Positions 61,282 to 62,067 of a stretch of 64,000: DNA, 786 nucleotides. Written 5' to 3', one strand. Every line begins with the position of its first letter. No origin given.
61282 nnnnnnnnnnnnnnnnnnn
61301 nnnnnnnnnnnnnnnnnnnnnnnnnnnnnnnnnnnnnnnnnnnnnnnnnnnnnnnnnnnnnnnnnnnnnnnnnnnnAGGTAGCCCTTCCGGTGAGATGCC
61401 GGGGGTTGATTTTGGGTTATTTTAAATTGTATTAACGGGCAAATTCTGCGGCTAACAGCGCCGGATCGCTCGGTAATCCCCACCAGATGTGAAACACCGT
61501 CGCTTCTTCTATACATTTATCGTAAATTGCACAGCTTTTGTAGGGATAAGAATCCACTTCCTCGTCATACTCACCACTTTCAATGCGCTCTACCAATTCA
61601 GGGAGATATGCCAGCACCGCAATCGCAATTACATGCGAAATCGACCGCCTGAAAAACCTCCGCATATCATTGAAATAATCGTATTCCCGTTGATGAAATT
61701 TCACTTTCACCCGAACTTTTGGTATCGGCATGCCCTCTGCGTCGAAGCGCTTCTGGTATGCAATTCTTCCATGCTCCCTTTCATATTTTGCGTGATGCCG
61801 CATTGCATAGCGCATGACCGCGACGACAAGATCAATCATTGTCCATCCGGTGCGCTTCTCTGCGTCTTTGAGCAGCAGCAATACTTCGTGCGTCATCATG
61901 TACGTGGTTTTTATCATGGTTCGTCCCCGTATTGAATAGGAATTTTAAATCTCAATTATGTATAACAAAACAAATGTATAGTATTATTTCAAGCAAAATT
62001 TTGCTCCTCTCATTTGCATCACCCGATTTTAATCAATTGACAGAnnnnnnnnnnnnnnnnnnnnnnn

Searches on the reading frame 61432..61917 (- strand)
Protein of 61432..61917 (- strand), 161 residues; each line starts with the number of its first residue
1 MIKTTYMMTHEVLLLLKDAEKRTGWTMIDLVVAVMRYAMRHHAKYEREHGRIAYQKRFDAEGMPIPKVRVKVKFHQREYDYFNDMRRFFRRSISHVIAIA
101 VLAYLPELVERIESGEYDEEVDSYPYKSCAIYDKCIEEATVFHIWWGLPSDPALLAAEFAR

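Call 6: search_protein_families(library=pfam, proteins=[window:61432-61917:-], max_evalue=1)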
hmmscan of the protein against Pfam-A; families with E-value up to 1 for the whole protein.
window:61432-61917:- (161 aa): 0 families

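Call 7: search_protein_families(library=ncbifam, proteins=[window:61432-61917:-], max_evalue=1)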
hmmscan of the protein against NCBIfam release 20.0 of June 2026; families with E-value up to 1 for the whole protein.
window:61432-61917:- (161 aa): 2 families
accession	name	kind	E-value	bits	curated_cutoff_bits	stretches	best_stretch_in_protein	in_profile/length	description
NF010058.0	PRK13535.1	equivalog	0.067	12.3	539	1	11-78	16-82/339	erythrose-4-phosphate dehydrogenase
TIGR01532.1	E4PD_g-proteo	equivalog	0.2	10.9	530.55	1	11-73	13-75/325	erythrose-4-phosphate dehydrogenase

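Call 9: find_homologous_proteins(query=window:61432-61917:-)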
Query window:61432-61917:- (161 aa): 16 proteins with E <= 0.001 among 70 candidates.
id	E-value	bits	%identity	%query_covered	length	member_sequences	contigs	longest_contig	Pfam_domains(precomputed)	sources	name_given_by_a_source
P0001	3.6e-94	331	89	100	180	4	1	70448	-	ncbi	-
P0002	5.2e-94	330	89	100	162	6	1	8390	-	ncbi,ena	-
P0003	1.9e-93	329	89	100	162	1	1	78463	-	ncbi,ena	-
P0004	2.3e-93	328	89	100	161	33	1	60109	-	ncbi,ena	-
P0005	5.3e-93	327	90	100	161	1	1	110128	-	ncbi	-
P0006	7.5e-92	323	88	100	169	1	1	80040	-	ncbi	-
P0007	8.4e-92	323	89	100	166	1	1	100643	-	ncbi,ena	-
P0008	9.6e-92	323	89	100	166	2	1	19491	-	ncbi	-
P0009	4.2e-89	315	91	96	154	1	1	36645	-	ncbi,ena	-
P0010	4.8e-89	314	83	100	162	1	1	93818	-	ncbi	-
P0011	9.5e-89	313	89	96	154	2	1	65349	-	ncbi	-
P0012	1.4e-88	313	85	100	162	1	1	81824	-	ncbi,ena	-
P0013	2.1e-88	312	84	100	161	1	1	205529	-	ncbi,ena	-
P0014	1.6e-84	300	86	96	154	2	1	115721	-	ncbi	-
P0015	4.1e-83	295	84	96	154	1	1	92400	-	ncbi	-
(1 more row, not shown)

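Call 10: search_protein_families(library=phrogs, proteins=[window:61432-61917:-], max_evalue=1)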
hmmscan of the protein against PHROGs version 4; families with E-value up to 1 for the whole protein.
window:61432-61917:- (161 aa): 1 family
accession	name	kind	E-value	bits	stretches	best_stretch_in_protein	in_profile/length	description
phrog_11016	-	moron, auxiliary metabolic gene and host takeover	0.24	12.1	1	6-74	34-103/162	membrane protein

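Call 11: search_protein_families(library=padloc, proteins=[window:61432-61917:-], max_evalue=1)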
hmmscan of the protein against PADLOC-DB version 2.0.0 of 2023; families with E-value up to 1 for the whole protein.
window:61432-61917:- (161 aa): 0 families

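Call 12: find_related_loci(query=window:61432-61917:-, collection=genome_contigs, flank=4000)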
Query window:61432-61917:- (161 aa) in genome_contigs; peptide patterns used: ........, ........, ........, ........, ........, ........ (x = any residue, [..] = any of these).
84 stretches matched a pattern; 41 encode a relative of the query (tblastn E <= 1e-3); 41 distinct loci.
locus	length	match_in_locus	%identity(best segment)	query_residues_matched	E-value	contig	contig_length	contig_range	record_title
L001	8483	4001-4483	92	1-161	3e-101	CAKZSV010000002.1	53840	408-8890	MAG: uncultured bacterium isolate N1_Bin_METABAT__35_1 genome assembly, contig: c_000001245567, whole genome shotgun seq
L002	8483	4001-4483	93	1-161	6e-101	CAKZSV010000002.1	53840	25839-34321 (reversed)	MAG: uncultured bacterium isolate N1_Bin_METABAT__35_1 genome assembly, contig: c_000001245567, whole genome shotgun seq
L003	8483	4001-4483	89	1-161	3e-100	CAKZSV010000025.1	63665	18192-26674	MAG: uncultured bacterium isolate N1_Bin_METABAT__35_1 genome assembly, contig: c_000000452013, whole genome shotgun seq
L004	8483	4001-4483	92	1-161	1e-100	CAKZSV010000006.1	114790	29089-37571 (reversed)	MAG: uncultured bacterium isolate N1_Bin_METABAT__35_1 genome assembly, contig: c_000003005233, whole genome shotgun seq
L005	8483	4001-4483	90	1-161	1e-99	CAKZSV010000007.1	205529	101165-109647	MAG: uncultured bacterium isolate N1_Bin_METABAT__35_1 genome assembly, contig: c_000000528839, whole genome shotgun seq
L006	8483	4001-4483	91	1-161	9e-100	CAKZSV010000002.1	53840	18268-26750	MAG: uncultured bacterium isolate N1_Bin_METABAT__35_1 genome assembly, contig: c_000001245567, whole genome shotgun seq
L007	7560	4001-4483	89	1-161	2e-99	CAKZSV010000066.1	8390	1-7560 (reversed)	MAG: uncultured bacterium isolate N1_Bin_METABAT__35_1 genome assembly, contig: c_000000127657, whole genome shotgun seq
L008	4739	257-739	89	1-161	2e-99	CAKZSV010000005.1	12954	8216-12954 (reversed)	MAG: uncultured bacterium isolate N1_Bin_METABAT__35_1 genome assembly, contig: c_000001563427, whole genome shotgun seq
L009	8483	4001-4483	90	1-161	1e-99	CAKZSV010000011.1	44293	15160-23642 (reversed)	MAG: uncultured bacterium isolate N1_Bin_METABAT__35_1 genome assembly, contig: c_000000334654, whole genome shotgun seq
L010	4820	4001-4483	89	1-161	2e-99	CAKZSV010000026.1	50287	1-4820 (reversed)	MAG: uncultured bacterium isolate N1_Bin_METABAT__35_1 genome assembly, contig: c_000001938663, whole genome shotgun seq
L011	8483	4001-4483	91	1-161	2e-99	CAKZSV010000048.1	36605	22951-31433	MAG: uncultured bacterium isolate N1_Bin_METABAT__35_1 genome assembly, contig: c_000000870964, whole genome shotgun seq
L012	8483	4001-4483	89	1-161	1e-98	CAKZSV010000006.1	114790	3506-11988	MAG: uncultured bacterium isolate N1_Bin_METABAT__35_1 genome assembly, contig: c_000003005233, whole genome shotgun seq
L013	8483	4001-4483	89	1-161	2e-98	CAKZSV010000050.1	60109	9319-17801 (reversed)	MAG: uncultured bacterium isolate N1_Bin_METABAT__35_1 genome assembly, contig: c_000001844624, whole genome shotgun seq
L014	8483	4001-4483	89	1-161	3e-98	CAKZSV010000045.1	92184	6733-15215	MAG: uncultured bacterium isolate N1_Bin_METABAT__35_1 genome assembly, contig: c_000000407225, whole genome shotgun seq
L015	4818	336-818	89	1-161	1e-98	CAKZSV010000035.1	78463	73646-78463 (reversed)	MAG: uncultured bacterium isolate N1_Bin_METABAT__35_1 genome assembly, contig: c_000001330524, whole genome shotgun seq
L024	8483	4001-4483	84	1-161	4e-95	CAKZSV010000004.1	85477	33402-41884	MAG: uncultured bacterium isolate N1_Bin_METABAT__35_1 genome assembly, contig: c_000003465721, whole genome shotgun seq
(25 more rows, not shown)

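Call 15: find_encoding_contigs(protein=P0011, flank=3000, max_places=4)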
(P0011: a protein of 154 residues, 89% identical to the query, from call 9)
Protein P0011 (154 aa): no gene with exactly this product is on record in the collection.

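Call 16: list_cluster_members(proteins=[P0011, P0004, P0005])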
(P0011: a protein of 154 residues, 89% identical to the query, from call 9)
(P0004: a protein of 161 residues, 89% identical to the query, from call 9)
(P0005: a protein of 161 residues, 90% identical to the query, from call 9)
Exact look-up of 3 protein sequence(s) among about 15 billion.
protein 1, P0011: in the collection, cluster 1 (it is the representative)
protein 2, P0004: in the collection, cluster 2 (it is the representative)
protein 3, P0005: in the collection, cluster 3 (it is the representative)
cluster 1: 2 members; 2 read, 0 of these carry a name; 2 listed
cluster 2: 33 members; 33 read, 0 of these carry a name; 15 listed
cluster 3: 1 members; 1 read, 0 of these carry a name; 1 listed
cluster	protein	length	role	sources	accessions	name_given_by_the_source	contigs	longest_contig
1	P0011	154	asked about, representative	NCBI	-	-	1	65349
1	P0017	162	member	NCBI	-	-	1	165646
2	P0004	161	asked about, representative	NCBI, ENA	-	-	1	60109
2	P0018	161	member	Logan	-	-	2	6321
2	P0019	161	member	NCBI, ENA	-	-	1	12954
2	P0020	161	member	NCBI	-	-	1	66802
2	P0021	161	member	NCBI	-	-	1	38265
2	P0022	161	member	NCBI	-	-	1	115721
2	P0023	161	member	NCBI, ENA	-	-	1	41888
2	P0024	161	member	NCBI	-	-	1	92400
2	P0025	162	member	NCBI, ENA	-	-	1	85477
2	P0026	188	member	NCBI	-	-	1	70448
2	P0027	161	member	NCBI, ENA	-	-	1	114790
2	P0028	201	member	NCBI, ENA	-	-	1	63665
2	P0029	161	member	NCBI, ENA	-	-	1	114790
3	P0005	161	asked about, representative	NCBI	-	-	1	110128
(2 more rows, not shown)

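Call 24: find_homologous_proteins(query=L024:1272-1751:+, max_evalue=0.01)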
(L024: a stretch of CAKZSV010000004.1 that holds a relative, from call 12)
Query L024:1272-1751:+ (160 aa): 3 proteins with E <= 0.01 among 41 candidates.
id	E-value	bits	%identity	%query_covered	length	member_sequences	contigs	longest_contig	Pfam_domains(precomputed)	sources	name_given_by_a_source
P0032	5.2e-97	340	99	94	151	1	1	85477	-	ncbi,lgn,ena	-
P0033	6.0e-60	220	61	100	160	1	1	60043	-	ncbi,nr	ncbi:MAG: hypothetical protein N2316_00875 [Spirochaetes bacterium]|nr:hypothetical protein [Spiroch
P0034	8.8e-47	177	55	98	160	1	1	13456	-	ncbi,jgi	-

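Call 32: predict_structure(alignment_id=A2)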
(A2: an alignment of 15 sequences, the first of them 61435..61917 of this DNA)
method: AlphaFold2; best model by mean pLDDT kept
length: 161 residues; sequences in the alignment: 15
mean_pLDDT: 53.0   pTM: 0.47
mean pLDDT of the five models: 53.0, 49.1, 48.6, 46.2, 44.5
residues with pLDDT >= 90: 0; 70-90: 15; 50-70: 82; < 50: 64
segments of 3 or more residues with pLDDT < 50: 1-9, 63-66, 68-72, 118-161
pLDDT, mean of each block of 10 residues (from residue 1): 37 64 71 61 65 55 50 56 67 63 60 52 34 36 39 39 35
secondary structure, 60 per line:
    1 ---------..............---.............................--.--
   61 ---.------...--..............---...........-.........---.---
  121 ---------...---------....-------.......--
elements in order: H10-23 H27-55 E71-73 H76-89 H93-103 H105-113 E130-132 E142-145 H153-159

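Call 33: search_protein_representatives(alignment_id=A2)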
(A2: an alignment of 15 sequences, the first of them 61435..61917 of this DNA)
Query: 15 sequences, 161 profile positions. Proteins with E-value up to 0.001 (for the whole library): 396; up to 1e-10: 165; up to 1e-30: 8. The best 150 are listed.
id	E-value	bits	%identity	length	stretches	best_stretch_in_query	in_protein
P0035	2.4e-54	200.1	-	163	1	1-157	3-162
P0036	1.0e-47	178.5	-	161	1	2-156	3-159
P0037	1.7e-45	171.3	-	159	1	2-155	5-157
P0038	3.7e-40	153.9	-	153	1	1-154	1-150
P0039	8.7e-39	149.5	-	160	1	2-155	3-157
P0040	2.4e-37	144.8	-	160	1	3-151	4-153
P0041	2.0e-33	132.1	-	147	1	1-150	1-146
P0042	3.2e-32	128.1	-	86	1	73-155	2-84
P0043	6.8e-30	120.6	-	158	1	1-157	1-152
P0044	5.5e-28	114.4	-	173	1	2-148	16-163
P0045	1.5e-27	112.9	-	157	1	1-154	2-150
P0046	2.3e-27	112.4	-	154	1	1-150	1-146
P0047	4.7e-26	108.1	-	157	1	1-154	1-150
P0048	1.4e-25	106.5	-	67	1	1-64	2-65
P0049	2.4e-23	99.3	-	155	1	2-155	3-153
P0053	1.6e-22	96.6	-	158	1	2-155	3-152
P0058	6.6e-22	94.6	-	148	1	2-151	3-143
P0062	5.5e-21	91.6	-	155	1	1-154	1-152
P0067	2.3e-19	86.4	-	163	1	2-152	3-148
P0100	4.6e-16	75.6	-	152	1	3-151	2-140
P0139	4.5e-13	65.9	-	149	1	1-152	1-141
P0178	2.3e-11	60.3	-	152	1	2-153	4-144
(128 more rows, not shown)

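Call 36: search_protein_families(library=pfam, alignment_id=A3, max_evalue=0.01)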
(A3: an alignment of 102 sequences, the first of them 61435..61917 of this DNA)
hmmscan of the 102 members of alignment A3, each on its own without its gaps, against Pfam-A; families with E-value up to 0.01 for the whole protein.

A. member 1, window:61435-61917:- (161 aa): 0 families

B. families by the number of members that match (of 102 scanned): 13 families
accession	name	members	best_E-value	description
PF01402.27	RHH_1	5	0.00014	Ribbon-helix-helix protein, copG family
PF19891.5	DUF6364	4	6.6e-06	Family of unknown function (DUF6364)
PF07878.17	RHH_5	3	0.0038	CopG-like RHH_1 or ribbon-helix-helix domain, RHH_5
PF12651.13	RHH_3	2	0.00054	Ribbon-helix-helix domain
PF08853.16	DUF1823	2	0.0081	Domain of unknown function (DUF1823)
PF06061.16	Baculo_ME53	1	0.0013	Baculoviridae ME53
PF13467.12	RHH_4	1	0.0021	Ribbon-helix-helix domain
PF05774.16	Herpes_heli_pri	1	0.0035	Herpesvirus helicase-primase complex component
PF03403.19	PAF-AH_p_II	1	0.0044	Platelet-activating factor acetylhydrolase, isoform II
PF18935.5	DUF5683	1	0.0045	Family of unknown function (DUF5683)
PF07314.17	Lit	1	0.0063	Lipoprotein intramolecular transacylase Lit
PF14676.12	FANCI_S2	1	0.0064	FANCI solenoid 2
PF14005.11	YpjP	1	0.0079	YpjP-like protein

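Call 38: search_solved_structures(query=A3, max_evalue=10)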
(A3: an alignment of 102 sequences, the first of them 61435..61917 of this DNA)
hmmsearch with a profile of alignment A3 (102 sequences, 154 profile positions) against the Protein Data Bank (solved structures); distinct sequences matched with E-value up to 10: 9.
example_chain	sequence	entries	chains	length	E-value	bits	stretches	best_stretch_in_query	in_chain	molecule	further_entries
1b01_A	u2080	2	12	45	0.0033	20.6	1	1-43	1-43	TRANSCRIPTIONAL REPRESSOR COPG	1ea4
2cpg_A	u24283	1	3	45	0.0035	20.5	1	1-42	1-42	TRANSCRIPTIONAL REPRESSOR COPG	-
6a6x_C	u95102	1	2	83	0.031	17.4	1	1-42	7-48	Antitoxin MazE7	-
5cwc_A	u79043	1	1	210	0.039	17.1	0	11-64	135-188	Designed helical repeat protein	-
5cwg_A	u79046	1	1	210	0.04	17.1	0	11-65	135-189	Designed helical repeat protein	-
5x3t_A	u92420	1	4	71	0.34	14.1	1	4-40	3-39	Antitoxin VapB26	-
7wj0_A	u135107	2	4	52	0.96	12.6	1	3-43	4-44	Antitoxin MazE6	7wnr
8a2q_B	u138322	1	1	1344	3.5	10.8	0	85-111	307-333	Fanconi anemia complementation group I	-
6tnf_B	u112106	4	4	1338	3.6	10.7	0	85-111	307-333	Fanconi anemia complementation group I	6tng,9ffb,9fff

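Call 39: list_cluster_members(proteins=[P0035, P0036, P0039, P0043, P0047, P0053, P0058, P0062, P0067, P0100])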
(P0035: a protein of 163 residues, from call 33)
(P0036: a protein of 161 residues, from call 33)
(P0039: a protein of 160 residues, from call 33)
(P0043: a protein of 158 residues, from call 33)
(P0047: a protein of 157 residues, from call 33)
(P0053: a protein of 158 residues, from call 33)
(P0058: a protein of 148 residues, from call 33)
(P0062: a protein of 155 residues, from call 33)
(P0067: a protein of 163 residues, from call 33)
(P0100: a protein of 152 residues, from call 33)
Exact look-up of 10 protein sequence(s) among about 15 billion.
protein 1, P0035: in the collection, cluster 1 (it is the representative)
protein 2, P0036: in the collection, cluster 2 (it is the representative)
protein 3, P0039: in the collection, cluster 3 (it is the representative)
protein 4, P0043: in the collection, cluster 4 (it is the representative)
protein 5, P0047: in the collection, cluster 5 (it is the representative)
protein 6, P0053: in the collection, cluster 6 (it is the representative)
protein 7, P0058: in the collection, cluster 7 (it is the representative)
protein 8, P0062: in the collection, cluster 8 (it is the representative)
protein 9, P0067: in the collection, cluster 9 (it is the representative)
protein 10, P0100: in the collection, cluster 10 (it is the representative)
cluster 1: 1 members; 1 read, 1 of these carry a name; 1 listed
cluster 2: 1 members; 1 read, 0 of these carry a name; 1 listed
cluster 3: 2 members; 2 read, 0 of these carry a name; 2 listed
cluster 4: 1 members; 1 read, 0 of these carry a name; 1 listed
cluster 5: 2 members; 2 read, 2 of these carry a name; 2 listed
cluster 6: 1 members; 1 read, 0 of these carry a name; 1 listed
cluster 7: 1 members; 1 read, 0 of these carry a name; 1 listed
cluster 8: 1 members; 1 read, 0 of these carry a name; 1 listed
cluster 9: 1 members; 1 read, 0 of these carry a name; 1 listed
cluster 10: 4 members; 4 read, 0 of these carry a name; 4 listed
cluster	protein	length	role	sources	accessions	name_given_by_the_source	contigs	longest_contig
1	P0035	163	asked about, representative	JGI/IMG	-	hypothetical protein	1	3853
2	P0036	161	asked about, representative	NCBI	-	-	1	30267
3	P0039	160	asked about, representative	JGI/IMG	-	-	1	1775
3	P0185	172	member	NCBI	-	-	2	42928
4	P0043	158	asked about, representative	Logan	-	-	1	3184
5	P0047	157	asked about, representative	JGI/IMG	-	hypothetical protein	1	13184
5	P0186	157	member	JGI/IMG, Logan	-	hypothetical protein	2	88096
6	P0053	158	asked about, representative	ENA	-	-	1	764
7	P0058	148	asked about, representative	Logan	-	-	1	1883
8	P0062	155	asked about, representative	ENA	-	-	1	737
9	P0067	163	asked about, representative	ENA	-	-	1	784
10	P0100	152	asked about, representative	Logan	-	-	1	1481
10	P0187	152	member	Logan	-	-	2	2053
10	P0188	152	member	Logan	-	-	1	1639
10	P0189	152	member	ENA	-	-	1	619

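Call 40: find_homologous_proteins(query=A3, max_evalue=0.00001)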
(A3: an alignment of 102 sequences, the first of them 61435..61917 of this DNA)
Query A3 (102 sequences) (161 aa, profile of the alignment): 52 proteins with E <= 0.00001 among 1250 candidates.
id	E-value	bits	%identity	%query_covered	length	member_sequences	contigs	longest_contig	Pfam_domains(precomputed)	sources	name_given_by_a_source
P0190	2.1e-56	208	30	94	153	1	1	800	-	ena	-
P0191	1.6e-54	202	31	93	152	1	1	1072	-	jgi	jgi:hypothetical protein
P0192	3.6e-54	201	28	94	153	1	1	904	-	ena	-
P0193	4.3e-53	197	26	98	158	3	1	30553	-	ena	-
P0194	9.2e-53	196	24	87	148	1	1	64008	-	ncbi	ncbi:hypothetical protein ACFL20_00385 [Spirochaetota bacterium]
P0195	2.1e-51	192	23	94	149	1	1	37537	-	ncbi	ncbi:hypothetical protein ACFL20_01925 [Spirochaetota bacterium]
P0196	3.3e-51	191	34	94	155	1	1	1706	-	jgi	jgi:hypothetical protein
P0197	5.1e-50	187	27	96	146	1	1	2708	-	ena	-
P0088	1.2e-49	186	22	92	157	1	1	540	-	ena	-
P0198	1.7e-48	182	23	98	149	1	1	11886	-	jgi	jgi:hypothetical protein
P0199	3.8e-48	181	29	94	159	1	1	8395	-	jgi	-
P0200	6.7e-48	180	20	94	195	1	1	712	-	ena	-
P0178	2.4e-47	179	23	93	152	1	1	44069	-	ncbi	ncbi:hypothetical protein ACFL20_01135 [Spirochaetota bacterium]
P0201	5.4e-47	177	23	91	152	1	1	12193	-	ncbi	ncbi:hypothetical protein ACFL20_08875 [Spirochaetota bacterium]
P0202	8.2e-47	177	25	96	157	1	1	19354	-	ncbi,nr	ncbi:MAG: hypothetical protein GY754_12350 [bacterium]|nr:hypothetical protein [bacterium]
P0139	3.4e-46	175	22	95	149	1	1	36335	-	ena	-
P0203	3.8e-45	172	24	52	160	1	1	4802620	-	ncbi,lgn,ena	-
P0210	3.0e-43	165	21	99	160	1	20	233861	-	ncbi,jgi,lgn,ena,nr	ncbi:MAG TPA: hypothetical protein PLD91_10205 [Spirochaetota bacterium]|nr:hypothetical protein [Sp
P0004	1.5e-42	163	89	100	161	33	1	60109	-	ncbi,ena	-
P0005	3.2e-42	162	90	100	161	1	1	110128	-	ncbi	-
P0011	3.8e-39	152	89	96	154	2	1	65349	-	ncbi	-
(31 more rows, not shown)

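Call 41: find_encoding_contigs(protein=P0203, flank=4000, max_places=3)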
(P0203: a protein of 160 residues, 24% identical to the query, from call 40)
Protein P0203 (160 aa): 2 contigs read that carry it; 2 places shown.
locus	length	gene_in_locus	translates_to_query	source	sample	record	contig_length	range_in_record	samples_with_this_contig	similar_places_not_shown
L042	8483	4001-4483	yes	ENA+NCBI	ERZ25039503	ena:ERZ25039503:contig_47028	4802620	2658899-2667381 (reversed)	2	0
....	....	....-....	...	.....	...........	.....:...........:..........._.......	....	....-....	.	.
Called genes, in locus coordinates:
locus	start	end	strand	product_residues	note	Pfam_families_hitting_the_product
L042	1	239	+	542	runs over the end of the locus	PF00149:Metallophos, PF02872:5_nucleotid_C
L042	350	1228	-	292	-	PF16811:TAtT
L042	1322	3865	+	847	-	PF00270:DEAD, PF04851:ResIII (weak), PF00271:Helicase_C, PF08482:HrpB_C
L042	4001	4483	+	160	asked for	-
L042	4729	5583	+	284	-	PF19346:DUF5924, PF11141:DUF2914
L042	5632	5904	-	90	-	-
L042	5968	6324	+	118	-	PF01740:STAS, PF13466:STAS_2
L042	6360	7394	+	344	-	PF13367:PrsW-protease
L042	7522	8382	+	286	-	PF00027:cNMP_binding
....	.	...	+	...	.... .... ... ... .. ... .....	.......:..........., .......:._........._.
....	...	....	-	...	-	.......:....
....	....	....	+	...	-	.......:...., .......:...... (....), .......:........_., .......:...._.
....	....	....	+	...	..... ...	-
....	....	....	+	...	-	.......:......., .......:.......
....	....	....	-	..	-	?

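Call 42: predict_structure(alignment_id=A3)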
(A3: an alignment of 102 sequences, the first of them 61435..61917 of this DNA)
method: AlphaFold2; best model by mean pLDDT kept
length: 161 residues; sequences in the alignment: 102
mean_pLDDT: 92.4   pTM: 0.86
mean pLDDT of the five models: 92.4, 92.3, 91.1, 91.0, 90.8
residues with pLDDT >= 90: 123; 70-90: 31; 50-70: 7; < 50: 0
segments of 3 or more residues with pLDDT < 50: none
pLDDT, mean of each block of 10 residues (from residue 1): 97 98 98 95 94 97 97 95 96 98 98 91 66 90 86 85 78
secondary structure, 60 per line:
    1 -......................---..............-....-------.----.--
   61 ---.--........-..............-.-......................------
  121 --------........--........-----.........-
elements in order: E2-9 H10-23 H27-40 H42-45 E67-74 H76-89 H93-114 E129-136 E139-146 H152-160

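Call 49: fold_search(model_id=the predicted structure, library=pdb)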
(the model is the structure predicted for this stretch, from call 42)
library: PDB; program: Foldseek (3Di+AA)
matches with E <= 10: 110; with E <= 0.001: 0
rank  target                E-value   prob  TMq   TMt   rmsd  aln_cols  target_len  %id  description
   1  9f11_G                1.1e-02  1.00  0.47  0.67   3.8       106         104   11  CryoEM structure of the F plasmid relaxosome with oriT DNA ss-27_+3ds+4_+143 and TraI its TE mode, derived from ss-27_ (released 2025-06-04)
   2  9f0z_G                1.5e-02  1.00  0.44  0.61   3.9       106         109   13  CryoEM structure of the F plasmid relaxosome with truncated TraI1-863 in its TE mode, derived from the ss-27_+8ds+9_+1 (released 2025-06-04)
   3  9f0y_E                2.1e-02  1.00  0.46  0.64   5.0       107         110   12  CryoEM structure of the F plasmid relaxosome with TraI in its TE mode, derived from the ss-27_+8ds+9_+143-R Locally-re (released 2025-06-04)
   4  9f0z_E                2.3e-02  1.00  0.46  0.64   4.7       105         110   12  CryoEM structure of the F plasmid relaxosome with truncated TraI1-863 in its TE mode, derived from the ss-27_+8ds+9_+1 (released 2025-06-04)
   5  9f0x_E                3.3e-02  1.00  0.48  0.64   3.6       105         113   12  CryoEM structure of the F plasmid relaxosome in its pre-initiation state, derived from the ds-27_+143-R Locally-refine (released 2025-06-04)
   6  9f12_E                5.4e-02  0.99  0.43  0.61   4.1       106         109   11  CryoEM structure of the F plasmid relaxosome with oriT DNA ss-27_-3ds-2_+143 and TraI its TE mode, derived from ss-27_ (released 2025-06-04)
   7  9f0y_F                9.3e-02  0.99  0.45  0.58   4.3       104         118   12  CryoEM structure of the F plasmid relaxosome with TraI in its TE mode, derived from the ss-27_+8ds+9_+143-R Locally-re (released 2025-06-04)
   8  9f10_E                1.2e-01  0.99  0.47  0.65   3.8       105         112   12  CryoEM structure of the F plasmid relaxosome with TraI in its TE mode, without accessory protein TraM. Derived from th (released 2025-06-04)
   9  9f0y_G                1.9e-01  0.97  0.44  0.63   4.8       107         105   13  CryoEM structure of the F plasmid relaxosome with TraI in its TE mode, derived from the ss-27_+8ds+9_+143-R Locally-re (released 2025-06-04)
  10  9f0x_F                2.7e-01  0.90  0.45  0.57   5.0       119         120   13  CryoEM structure of the F plasmid relaxosome in its pre-initiation state, derived from the ds-27_+143-R Locally-refine (released 2025-06-04)
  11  9f0x_G                3.5e-01  0.95  0.46  0.68   4.0       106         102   11  CryoEM structure of the F plasmid relaxosome in its pre-initiation state, derived from the ds-27_+143-R Locally-refine (released 2025-06-04)
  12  4jn5_B                6.7e-01  0.08  0.19  0.08  17.3       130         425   15  Crystal structures of the first condensation domain of the CDA synthetase (released 2013-06-19)
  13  6lta                  7.1e-01  0.10  0.20  0.04  15.8       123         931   14  Crystal Structure of Nonribosomal peptide synthetases (NRPS), FmoA3 (S1046A) (released 2021-02-24)
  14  4hv0_D                9.6e-01  0.35  0.35  0.52  11.1       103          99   17  Structure and Function of AvtR, a Novel Transcriptional Regulator from a Hyperthermophilic Archaeal Lipothrixvirus (released 2012-11-21)
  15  5t3e_B                1.0e+00  0.09  0.21  0.08  17.8       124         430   12  Crystal structure of a nonribosomal peptide synthetase heterocyclization domain. (released 2016-11-02)
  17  4hv0_A                1.3e+00  0.35  0.35  0.57   9.4        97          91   14  Structure and Function of AvtR, a Novel Transcriptional Regulator from a Hyperthermophilic Archaeal Lipothrixvirus (released 2012-11-21)
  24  2rh3                  2.3e+00  0.08  0.25  0.31   9.1       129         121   12  Crystal structure of plasmid pTiC58 VirC2 (released 2008-10-14)
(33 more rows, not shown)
